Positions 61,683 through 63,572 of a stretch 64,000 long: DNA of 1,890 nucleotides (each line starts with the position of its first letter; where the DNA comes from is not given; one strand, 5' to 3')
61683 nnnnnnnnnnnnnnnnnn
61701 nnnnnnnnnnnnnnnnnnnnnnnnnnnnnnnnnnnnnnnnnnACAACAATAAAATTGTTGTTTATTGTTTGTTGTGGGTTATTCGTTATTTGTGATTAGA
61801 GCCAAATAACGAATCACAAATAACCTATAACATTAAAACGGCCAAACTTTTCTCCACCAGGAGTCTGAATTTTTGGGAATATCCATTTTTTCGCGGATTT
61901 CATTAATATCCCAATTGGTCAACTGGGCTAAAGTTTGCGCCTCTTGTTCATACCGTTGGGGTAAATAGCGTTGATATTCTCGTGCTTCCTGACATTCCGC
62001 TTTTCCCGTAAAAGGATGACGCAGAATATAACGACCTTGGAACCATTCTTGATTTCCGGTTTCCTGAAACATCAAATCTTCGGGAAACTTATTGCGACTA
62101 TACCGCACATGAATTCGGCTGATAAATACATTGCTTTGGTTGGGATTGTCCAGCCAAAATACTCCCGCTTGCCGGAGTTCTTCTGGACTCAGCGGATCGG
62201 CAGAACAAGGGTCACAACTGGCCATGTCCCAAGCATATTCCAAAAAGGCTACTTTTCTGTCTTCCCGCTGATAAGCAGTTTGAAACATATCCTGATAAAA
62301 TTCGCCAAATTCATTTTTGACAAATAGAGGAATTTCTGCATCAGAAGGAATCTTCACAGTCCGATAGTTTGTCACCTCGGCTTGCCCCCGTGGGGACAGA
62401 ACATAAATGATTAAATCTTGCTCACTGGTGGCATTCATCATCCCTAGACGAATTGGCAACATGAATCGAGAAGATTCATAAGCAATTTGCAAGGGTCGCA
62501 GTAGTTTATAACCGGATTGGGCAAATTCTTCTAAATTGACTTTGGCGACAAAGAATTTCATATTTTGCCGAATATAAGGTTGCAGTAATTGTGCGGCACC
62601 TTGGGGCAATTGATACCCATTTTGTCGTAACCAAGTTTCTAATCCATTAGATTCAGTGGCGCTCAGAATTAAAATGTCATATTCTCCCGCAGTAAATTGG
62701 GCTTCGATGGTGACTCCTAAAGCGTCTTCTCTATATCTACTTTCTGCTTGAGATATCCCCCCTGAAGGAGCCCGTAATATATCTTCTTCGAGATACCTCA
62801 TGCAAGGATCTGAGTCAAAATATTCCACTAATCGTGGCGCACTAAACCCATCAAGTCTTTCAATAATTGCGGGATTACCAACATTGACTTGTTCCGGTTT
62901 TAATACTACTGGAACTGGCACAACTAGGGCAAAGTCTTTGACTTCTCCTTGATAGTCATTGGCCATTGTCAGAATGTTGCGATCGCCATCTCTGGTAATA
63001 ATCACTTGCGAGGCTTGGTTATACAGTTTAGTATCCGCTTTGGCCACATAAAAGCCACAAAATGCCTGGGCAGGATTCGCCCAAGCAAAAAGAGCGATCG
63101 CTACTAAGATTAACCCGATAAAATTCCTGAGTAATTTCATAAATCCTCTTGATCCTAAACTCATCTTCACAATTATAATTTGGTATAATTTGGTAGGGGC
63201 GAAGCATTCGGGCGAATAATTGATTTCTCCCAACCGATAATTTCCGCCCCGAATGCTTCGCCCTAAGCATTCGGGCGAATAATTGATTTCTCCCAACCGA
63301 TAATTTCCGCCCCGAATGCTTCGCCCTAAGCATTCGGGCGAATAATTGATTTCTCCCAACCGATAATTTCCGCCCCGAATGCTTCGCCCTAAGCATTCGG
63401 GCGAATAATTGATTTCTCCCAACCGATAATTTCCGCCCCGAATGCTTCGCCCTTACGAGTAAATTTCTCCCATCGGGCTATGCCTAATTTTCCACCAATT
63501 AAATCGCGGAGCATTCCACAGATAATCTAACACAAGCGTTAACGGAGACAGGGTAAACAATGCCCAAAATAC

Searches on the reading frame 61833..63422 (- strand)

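Call 79: search_protein_families(library=pfam, proteins=[window:61833-63422:-])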
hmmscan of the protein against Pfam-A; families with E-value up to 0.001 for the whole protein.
window:61833-63422:- (529 aa): 1 family
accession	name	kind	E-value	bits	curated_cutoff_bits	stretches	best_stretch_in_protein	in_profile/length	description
PF10092.14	DUF2330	-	1.3e-73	248.1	24.7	1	117-452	2-278/279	Uncharacterized protein conserved in bacteria (DUF2330)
